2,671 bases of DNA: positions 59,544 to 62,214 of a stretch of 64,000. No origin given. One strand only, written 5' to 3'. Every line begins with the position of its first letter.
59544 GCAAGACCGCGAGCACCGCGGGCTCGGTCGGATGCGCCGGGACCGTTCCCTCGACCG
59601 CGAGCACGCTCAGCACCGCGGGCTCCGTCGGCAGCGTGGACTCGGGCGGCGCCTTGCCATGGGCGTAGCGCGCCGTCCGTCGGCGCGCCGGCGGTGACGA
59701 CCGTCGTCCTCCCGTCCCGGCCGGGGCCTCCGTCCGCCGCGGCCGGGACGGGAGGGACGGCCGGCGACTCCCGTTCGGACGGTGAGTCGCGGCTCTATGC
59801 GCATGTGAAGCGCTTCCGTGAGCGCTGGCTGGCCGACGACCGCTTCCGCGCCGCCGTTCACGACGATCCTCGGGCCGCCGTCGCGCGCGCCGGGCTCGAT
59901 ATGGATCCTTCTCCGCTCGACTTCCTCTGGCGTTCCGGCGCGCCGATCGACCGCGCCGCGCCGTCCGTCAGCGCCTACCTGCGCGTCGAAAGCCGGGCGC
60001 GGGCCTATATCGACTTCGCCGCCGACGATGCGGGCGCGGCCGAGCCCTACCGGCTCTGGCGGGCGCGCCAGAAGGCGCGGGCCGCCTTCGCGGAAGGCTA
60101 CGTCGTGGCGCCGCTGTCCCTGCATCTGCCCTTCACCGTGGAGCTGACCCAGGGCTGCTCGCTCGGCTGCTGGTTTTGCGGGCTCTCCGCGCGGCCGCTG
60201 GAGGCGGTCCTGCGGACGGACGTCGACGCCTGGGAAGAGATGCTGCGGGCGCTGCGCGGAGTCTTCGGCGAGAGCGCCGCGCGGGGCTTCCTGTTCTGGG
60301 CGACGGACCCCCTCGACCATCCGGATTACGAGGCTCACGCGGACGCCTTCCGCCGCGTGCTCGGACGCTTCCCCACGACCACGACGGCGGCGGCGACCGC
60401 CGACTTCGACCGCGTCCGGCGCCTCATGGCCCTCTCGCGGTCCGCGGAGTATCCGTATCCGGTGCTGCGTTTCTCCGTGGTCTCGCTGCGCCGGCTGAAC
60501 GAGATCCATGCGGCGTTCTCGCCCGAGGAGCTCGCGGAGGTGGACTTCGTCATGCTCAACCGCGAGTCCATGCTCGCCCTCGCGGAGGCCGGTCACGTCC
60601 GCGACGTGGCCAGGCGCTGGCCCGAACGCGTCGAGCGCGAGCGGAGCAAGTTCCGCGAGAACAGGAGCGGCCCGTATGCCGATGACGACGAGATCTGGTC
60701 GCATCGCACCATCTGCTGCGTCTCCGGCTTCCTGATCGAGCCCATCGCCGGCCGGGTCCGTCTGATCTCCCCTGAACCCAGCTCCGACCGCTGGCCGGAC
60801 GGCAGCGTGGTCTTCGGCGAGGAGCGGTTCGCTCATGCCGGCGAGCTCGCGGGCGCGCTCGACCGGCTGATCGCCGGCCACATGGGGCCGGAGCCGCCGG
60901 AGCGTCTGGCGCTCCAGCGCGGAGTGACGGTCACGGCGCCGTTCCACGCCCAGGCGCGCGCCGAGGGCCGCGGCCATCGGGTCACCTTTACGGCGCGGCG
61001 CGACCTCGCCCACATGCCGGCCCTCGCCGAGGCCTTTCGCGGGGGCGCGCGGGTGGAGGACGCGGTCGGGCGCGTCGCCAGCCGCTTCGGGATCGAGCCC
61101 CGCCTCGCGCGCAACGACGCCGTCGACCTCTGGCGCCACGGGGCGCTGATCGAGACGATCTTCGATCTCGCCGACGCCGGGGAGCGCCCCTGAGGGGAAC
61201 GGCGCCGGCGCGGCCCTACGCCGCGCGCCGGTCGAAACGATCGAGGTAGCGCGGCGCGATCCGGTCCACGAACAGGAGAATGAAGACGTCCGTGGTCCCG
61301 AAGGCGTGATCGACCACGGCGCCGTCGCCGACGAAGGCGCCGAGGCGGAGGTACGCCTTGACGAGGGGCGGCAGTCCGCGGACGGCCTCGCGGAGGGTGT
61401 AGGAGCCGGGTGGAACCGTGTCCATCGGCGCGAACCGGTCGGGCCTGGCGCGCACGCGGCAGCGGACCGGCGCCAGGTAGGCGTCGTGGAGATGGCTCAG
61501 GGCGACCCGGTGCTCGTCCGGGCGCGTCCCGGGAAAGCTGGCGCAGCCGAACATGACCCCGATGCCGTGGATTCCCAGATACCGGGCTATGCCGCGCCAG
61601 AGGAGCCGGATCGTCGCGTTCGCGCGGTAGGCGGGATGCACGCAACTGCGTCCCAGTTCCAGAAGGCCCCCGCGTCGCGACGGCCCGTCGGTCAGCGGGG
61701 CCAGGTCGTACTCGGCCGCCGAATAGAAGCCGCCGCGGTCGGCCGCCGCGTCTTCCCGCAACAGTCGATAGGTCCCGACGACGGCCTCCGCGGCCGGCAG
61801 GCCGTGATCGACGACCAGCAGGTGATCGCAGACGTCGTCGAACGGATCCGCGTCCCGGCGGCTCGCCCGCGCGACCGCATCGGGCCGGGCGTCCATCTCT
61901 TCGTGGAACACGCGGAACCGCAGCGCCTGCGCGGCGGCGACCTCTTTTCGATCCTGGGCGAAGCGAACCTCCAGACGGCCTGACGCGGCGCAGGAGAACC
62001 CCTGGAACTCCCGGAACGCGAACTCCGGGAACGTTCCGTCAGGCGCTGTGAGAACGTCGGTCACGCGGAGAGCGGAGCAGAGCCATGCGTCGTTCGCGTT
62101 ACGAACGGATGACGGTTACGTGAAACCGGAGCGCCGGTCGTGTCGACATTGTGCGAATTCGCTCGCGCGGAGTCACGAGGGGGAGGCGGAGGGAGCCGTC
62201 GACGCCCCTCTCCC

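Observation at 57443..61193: Candidate novel RiPP locus: three paralogous NHLP-leader precursors plus an atypical radical-SAM protein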

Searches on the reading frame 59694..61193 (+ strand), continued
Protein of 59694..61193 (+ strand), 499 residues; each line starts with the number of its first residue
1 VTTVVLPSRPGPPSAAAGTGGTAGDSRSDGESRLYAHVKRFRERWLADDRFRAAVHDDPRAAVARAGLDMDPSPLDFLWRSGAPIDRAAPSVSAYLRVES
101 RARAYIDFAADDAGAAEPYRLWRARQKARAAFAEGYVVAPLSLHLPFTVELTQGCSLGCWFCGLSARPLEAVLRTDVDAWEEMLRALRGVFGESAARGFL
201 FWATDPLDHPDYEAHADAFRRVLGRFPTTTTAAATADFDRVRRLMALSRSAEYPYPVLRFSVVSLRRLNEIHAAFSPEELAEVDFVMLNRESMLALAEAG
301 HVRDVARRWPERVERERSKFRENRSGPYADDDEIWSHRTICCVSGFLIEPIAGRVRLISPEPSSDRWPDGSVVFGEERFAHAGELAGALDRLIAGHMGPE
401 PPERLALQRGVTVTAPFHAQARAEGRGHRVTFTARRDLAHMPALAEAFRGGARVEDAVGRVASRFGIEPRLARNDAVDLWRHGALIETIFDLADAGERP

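Call 30: find_encoding_contigs(protein=P0201, flank=10000, max_places=3)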
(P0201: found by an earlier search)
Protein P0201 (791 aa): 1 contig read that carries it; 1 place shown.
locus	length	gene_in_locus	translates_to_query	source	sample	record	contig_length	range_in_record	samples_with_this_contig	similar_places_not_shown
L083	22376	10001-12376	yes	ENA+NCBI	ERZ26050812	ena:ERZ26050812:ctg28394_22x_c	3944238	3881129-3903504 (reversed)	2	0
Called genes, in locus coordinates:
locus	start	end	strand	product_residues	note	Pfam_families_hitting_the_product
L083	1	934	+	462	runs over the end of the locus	PF01547:SBP_bac_1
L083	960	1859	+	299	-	PF00528:BPD_transp_1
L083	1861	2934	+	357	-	PF00528:BPD_transp_1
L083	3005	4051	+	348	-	PF02463:SMC_N (faint), PF13175:AAA_15, PF13476:AAA_23 (weak), PF13304:AAA_21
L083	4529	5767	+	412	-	PF05598:DUF772, PF01609:DDE_Tnp_1, PF13751:DDE_Tnp_1_6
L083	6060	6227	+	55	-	-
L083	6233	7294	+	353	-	PF00005:ABC_tran, PF13304:AAA_21 (faint), PF17850:CysA_C_terminal (faint), PF08402:TOBE_2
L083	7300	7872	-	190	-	PF00903:Glyoxalase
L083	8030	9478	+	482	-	PF20695:UbiD_N, PF01977:UbiD, PF20696:UbiD_C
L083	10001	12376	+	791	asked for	PF21084:WHD_DUF4423_like (weak), PF02624:YcaO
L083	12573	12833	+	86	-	-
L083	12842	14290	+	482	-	PF02321:OEP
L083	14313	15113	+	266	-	PF05721:PhyH (weak)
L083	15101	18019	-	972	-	PF00664:ABC_membrane, PF00005:ABC_tran, PF02463:SMC_N (faint)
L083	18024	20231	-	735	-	PF03412:Peptidase_C39, PF00664:ABC_membrane, PF00005:ABC_tran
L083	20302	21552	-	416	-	PF25919:BSH_CusB (faint)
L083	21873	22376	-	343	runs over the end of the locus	PF01636:APH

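Call 31: list_cluster_members(proteins=[L082:12402-13778:+, L082:13786-16347:+, L082:16344-17045:+, L083:18024-20231:-, L083:15101-18019:-, L082:7998-8390:+, L082:8438-8842:+, L082:9370-9750:+, L083:12573-12833:+, L082:19591-20226:+])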
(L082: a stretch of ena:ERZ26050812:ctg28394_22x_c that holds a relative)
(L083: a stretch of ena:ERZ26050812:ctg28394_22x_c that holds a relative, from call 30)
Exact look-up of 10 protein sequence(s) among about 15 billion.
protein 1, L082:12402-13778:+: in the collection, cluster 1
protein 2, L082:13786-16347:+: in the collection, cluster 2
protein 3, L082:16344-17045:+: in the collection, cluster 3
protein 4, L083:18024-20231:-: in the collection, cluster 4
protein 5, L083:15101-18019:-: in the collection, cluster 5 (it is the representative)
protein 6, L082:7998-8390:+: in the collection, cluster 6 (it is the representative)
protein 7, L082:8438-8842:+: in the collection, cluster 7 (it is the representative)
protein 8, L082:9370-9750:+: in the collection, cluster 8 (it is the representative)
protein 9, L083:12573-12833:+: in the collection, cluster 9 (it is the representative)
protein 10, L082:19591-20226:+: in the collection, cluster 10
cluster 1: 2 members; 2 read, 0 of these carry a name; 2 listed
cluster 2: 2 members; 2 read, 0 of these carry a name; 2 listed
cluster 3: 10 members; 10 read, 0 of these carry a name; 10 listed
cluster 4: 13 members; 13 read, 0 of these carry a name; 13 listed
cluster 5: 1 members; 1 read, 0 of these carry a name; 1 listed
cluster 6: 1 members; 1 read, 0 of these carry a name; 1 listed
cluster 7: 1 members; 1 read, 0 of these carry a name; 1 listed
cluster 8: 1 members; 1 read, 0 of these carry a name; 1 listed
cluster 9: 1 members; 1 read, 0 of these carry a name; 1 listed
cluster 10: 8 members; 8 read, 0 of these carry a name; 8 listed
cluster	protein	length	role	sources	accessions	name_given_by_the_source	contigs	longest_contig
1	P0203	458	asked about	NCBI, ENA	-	-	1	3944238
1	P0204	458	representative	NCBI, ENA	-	-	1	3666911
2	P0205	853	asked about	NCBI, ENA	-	-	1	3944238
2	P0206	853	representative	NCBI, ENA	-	-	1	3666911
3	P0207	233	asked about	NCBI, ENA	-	-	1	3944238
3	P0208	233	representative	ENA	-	-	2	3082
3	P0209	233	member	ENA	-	-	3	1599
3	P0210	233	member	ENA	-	-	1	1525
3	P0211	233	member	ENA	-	-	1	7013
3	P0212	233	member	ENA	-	-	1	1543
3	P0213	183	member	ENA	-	-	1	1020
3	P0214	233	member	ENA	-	-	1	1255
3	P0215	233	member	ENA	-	-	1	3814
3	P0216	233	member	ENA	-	-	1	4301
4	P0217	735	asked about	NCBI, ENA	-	-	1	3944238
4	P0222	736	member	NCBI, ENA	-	-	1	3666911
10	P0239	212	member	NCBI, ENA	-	-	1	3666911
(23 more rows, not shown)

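Call 40: search_protein_families(library=ncbifam, proteins=[L067:10001-11362:+, L002:10001-11452:+, L004:9980-11476:+, P0091, P0204, P0206, P0222, L067:5675-6028:+], max_evalue=0.00001)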
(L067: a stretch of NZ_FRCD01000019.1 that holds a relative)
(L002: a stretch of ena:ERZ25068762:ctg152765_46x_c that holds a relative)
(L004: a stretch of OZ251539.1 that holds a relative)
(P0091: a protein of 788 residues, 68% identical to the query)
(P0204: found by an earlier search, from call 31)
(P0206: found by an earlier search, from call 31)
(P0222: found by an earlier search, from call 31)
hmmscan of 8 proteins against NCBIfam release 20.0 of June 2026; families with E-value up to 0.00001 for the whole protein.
L067:10001-11362:+ (454 aa): 1 family
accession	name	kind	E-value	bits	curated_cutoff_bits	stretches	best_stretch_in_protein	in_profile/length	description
TIGR04517.1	rSAM_PoyD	subfamily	9.7e-112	374.1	325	1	2-454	2-443/446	radical SAM family RiPP maturation amino acid epimerase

L002:10001-11452:+ (483 aa): 1 family
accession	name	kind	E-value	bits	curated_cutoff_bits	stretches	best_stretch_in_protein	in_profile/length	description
TIGR04517.1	rSAM_PoyD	subfamily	7.2e-94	315.2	325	1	9-456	1-444/446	radical SAM family RiPP maturation amino acid epimerase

L004:9980-11476:+ (498 aa): 2 families
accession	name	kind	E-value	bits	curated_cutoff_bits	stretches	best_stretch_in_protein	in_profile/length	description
TIGR04517.1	rSAM_PoyD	subfamily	5.1e-94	315.7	325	1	33-483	1-445/446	radical SAM family RiPP maturation amino acid epimerase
NF038399.1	NH_RiPP_Os17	domain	3.6e-07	30.2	40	1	37-76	4-43/63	Os1348 family NHLP clan protein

P0091 (788 aa): 5 families
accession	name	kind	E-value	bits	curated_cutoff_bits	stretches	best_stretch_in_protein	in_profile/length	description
TIGR03604.1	TOMM_cyclo_SagD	subfamily_domain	3.8e-81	272.9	219.25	1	417-785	1-373/377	thiazole/oxazole-forming peptide maturase, SagD family component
TIGR03882.1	cyclo_dehyd_2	equivalog_domain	6.1e-38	130.6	36.9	1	206-374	1-164/164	TOMM precursor leader peptide-binding protein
TIGR03266.1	methan_mark_1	equivalog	7.2e-33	114.1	365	1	416-754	56-366/376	YcaO-related McrA-glycine thioamidation protein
TIGR00702.1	TIGR00702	domain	1.9e-26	93.1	75.65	1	415-751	51-365/377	YcaO-type kinase domain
NF040716.1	YcaO_for_S12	equivalog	2e-07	29.9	700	1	413-578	53-217/571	30S ribosomal protein S12 methylthiotransferase accessory factor YcaO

P0204 (458 aa): 2 families
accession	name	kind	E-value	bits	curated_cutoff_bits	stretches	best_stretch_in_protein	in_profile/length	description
TIGR03605.1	antibiot_sagB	domain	3.4e-46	156.9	78.4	1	274-452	2-172/173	SagB family peptide dehydrogenase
TIGR04511.1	SagB_rel_DH_2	exception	3.5e-31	108.6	240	1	226-446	149-361/380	putative peptide maturation dehydrogenase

P0206 (853 aa): 1 family
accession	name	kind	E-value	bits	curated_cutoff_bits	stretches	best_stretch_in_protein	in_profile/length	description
TIGR03897.1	lanti_2_LanM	subfamily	8.9e-70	235.5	304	1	158-752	89-708/932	type 2 lanthipeptide synthetase LanM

P0222 (736 aa): 188 families (the best 25 are shown)
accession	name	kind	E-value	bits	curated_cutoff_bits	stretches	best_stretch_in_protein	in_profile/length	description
TIGR03796.1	NHLM_micro_ABC1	equivalog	0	1029.9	853.3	1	25-733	2-709/710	NHLP family bacteriocin export ABC transporter peptidase/permease/ATPase subunit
TIGR01846.1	type_I_sec_HlyB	subfamily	8.5e-120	401.1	725.55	1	40-733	4-689/694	type I secretion system permease/ATPase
TIGR03797.1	NHLM_micro_ABC2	equivalog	1.6e-107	360.7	709.4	1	172-733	131-682/686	NHLP bacteriocin export ABC transporter permease/ATPase subunit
TIGR03375.1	type_I_sec_LssB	subfamily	1.6e-102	344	693.1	1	39-725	5-691/696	type I secretion system permease/ATPase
TIGR01193.1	bacteriocin_ABC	subfamily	1.3e-97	328.1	523.85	1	30-734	1-707/708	peptide cleavage/export ABC transporter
TIGR02203.1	MsbA_lipidA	equivalog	7.5e-92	308.6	602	1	171-733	8-566/572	lipid A export permease/ATP-binding protein MsbA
TIGR00958.1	3a01208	subfamily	1.3e-87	294.8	874.6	1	177-733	160-711/711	antigen peptide transporter 2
TIGR02204.1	MsbA_rel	hypoth_equivalog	7.6e-86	289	780.4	1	193-733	34-572/576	ABC transporter, permease/ATP-binding protein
NF010178.0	PRK13657.1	equivalog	8e-83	278.8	733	1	172-735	14-569/588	glucan ABC transporter ATP-binding protein/ permease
NF052233.1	CphA_assoc_ABC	equivalog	4.8e-81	273.2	880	1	185-735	197-742/766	cyanophycin metabolism-associated ABC transporter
NF045513.1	HepA_fam_ABC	equivalog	3.8e-76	256.8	725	1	225-727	103-600/610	heterocyst formation ABC transporter subunit HepA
NF008381.0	PRK11176.1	equivalog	1.6e-71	241.4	867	1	217-732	67-575/582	lipid A ABC transporter ATP-binding protein/permease MsbA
TIGR01842.1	type_I_sec_PrtD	subfamily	5.4e-71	239.8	510.15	1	174-724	3-542/544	type I secretion system permease/ATPase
TIGR01192.1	chvA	subfamily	1.1e-62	212.6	585.4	1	179-735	21-569/585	glucan export ABC transporter ATP-binding protein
NF045998.1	cleave_ABC_plasm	equivalog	8e-61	206.1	500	1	30-682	2-645/673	Mbov_0121 family peptidase domain-containing ABC transporter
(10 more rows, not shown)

L067:5675-6028:+ (117 aa): 1 family
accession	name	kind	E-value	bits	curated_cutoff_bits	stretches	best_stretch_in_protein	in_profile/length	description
TIGR03793.1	leader_NHLP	domain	2.6e-11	43.2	50.9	1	10-87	7-75/77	NHLP leader peptide family RiPP precursor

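Call 53: predict_structure(alignment_id=A1)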
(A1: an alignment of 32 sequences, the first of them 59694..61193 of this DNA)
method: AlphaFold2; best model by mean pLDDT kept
length: 499 residues; sequences in the alignment: 32
mean_pLDDT: 87.9   pTM: 0.87
mean pLDDT of the five models: 87.9, 87.2, 87.0, 86.5, 85.0
residues with pLDDT >= 90: 340; 70-90: 112; 50-70: 18; < 50: 29
segments of 3 or more residues with pLDDT < 50: 1-26, 497-499
pLDDT, mean of each block of 10 residues (from residue 1): 27 31 55 97 95 97 97 95 94 96 93 91 96 90 93 80 69 95 96 92 83 94 89 87 88 85 91 96 89 83 83 83 74 82 94 96 90 97 96 95 96 97 95 97 97 98 98 98 97 64
secondary structure, 60 per line:
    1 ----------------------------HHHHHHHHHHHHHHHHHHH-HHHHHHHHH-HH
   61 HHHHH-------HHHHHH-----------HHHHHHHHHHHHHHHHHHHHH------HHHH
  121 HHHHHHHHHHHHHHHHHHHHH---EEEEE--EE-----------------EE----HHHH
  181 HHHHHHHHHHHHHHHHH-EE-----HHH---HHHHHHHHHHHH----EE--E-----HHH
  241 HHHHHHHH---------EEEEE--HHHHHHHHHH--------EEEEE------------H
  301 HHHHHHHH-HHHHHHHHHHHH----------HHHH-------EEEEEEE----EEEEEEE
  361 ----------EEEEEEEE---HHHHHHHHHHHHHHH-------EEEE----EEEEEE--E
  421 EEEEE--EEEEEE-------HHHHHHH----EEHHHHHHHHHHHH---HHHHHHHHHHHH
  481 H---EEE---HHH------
elements in order: H29-47 H49-57 H59-65 H73-78 H90-110 H117-141 E145-149 H177-197 H212-223 H238-248 E258-262 H265-274 E283-287 H300-308 H310-321 H332-335 E343-349 E354-360 E371-378 H382-396 E404-407 E412-417 E420-425 E428-433 H441-447 H454-465 H469-481 E485-487

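Call 56: fold_search(model_id=the predicted structure, library=pdb)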
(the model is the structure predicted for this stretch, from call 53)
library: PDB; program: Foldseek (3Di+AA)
matches with E <= 10: 403; with E <= 0.001: 0
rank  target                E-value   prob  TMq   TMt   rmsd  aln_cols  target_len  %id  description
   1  4m7t                  5.2e-03  1.00  0.23  0.43   3.9       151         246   14  Crystal structure of BtrN in complex with AdoMet and 2-DOIA (released 2013-10-02)
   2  6efn                  3.5e-02  0.97  0.27  0.34   6.8       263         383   12  Structure of a RiPP maturase, SkfB (released 2018-10-24)
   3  4e69_A                3.5e-02  0.18  0.13  0.17  17.1       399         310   11  Crystal structure of a sugar kinase (target EFI-502132) from Oceanicola granulosus, unliganded structure (released 2012-04-18)
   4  6hto_A                3.7e-02  0.20  0.18  0.21  16.0       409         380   12  Tryptophan lyase 'empty state' (released 2018-11-21)
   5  5lq4_B                4.4e-02  1.00  0.13  0.14   3.6        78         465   12  The Structure of ThcOx, the First Oxidase Protein from the Cyanobactin Pathways (released 2016-11-09)
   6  4eum_A                5.2e-02  0.16  0.13  0.18  16.2       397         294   11  Crystal structure of a sugar kinase (Target EFI-502132) from Oceanicola granulosus with bound AMP, crystal form II (released 2012-05-16)
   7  4m7s                  5.7e-02  0.99  0.20  0.42   5.7       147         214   14  Crystal structure of SeMet BtrN in an OPEN conformation (released 2013-10-02)
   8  5v1q_B                7.1e-02  0.98  0.24  0.27   6.2       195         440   16  Crystal structure of Streptococcus suis SuiB (released 2017-08-30)
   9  7yqp                  7.9e-02  0.11  0.11  0.12  23.1       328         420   12  Xcc Nicotinamide Phosphoribosyltransferase (released 2024-02-14)
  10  8ai4_A                8.3e-02  0.75  0.25  0.36   8.2       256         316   11  Crystal structure of radical SAM epimerase EpeE C223A mutant from Bacillus subtilis with [4Fe-4S] clusters, S-adenosyl (released 2024-01-10)
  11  5sxy_MODEL_1_A        1.1e-01  0.97  0.14  0.57   3.9        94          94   14  The solution NMR structure for the PqqD truncation of Methylobacterium extorquens PqqCD representing a functio (released 2017-05-24)
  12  9c29_C                1.1e-01  0.14  0.09  0.15  21.5       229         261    9  Hexadecamer of NL4-3 WT HIV-1 intasome (released 2025-06-25)
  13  5lq4_A                1.2e-01  0.98  0.12  0.13   3.9        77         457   13  The Structure of ThcOx, the First Oxidase Protein from the Cyanobactin Pathways (released 2016-11-09)
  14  4wcx_A                1.2e-01  0.15  0.13  0.14  14.4       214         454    8  Crystal structure of HydG: A maturase of the [FeFe]-hydrogenase (released 2015-02-04)
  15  4eum_B                1.2e-01  0.11  0.12  0.16  19.6       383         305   12  Crystal structure of a sugar kinase (Target EFI-502132) from Oceanicola granulosus with bound AMP, crystal form II (released 2012-05-16)
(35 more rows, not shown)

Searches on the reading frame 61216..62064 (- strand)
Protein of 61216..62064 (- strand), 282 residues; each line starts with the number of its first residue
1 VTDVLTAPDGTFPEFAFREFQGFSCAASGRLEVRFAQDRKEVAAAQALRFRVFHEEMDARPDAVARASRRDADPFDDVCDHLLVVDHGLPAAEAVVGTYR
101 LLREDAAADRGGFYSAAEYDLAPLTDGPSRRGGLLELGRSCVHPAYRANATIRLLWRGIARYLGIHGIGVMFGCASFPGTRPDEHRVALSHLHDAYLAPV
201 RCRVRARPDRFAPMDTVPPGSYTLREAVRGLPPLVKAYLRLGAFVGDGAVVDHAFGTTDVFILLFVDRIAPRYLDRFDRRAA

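Call 3: search_protein_families(library=ncbifam, proteins=[window:61216-62064:-], max_evalue=0.01)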
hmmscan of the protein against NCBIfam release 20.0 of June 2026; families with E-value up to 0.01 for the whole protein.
window:61216-62064:- (282 aa): 5 families
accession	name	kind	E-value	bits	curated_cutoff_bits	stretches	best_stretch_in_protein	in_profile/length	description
NF052555.1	OrAlActfOlsBBRUA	equivalog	5.9e-92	308.1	320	1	29-278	21-271/278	l-ornithine N(alpha)-acyltransferase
NF052554.1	OrAlActfOlsBRHOCB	equivalog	1.3e-78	264.3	350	1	29-277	6-253/256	L-ornithine N(alpha)-acyltransferase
NF052615.1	orn_lipid_OlsF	equivalog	4.8e-15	55.1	620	1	68-203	341-475/570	bifunctional ornithine lipid synthase OlsF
TIGR04045.1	MSMEG_0567_GNAT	equivalog_domain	8e-05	22.2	68.45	1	32-111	3-75/153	MSMEG_0567/Sll0786 family nitrogen starvation N-acetyltransferase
NF053696.1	GlyAclTfGlsBBct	equivalog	0.0012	18.1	300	0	72-149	70-147/303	glycine N(alpha)-acyltransferase GlsB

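Call 4: search_protein_families(library=pfam, proteins=[window:61216-62064:-], max_evalue=0.01)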
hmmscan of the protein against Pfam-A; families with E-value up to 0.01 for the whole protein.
window:61216-62064:- (282 aa): 1 family
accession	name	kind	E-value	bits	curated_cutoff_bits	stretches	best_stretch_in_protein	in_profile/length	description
PF13444.12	Acetyltransf_5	-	1.5e-31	109.5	22.4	1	48-157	1-102/102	Acetyltransferase (GNAT) domain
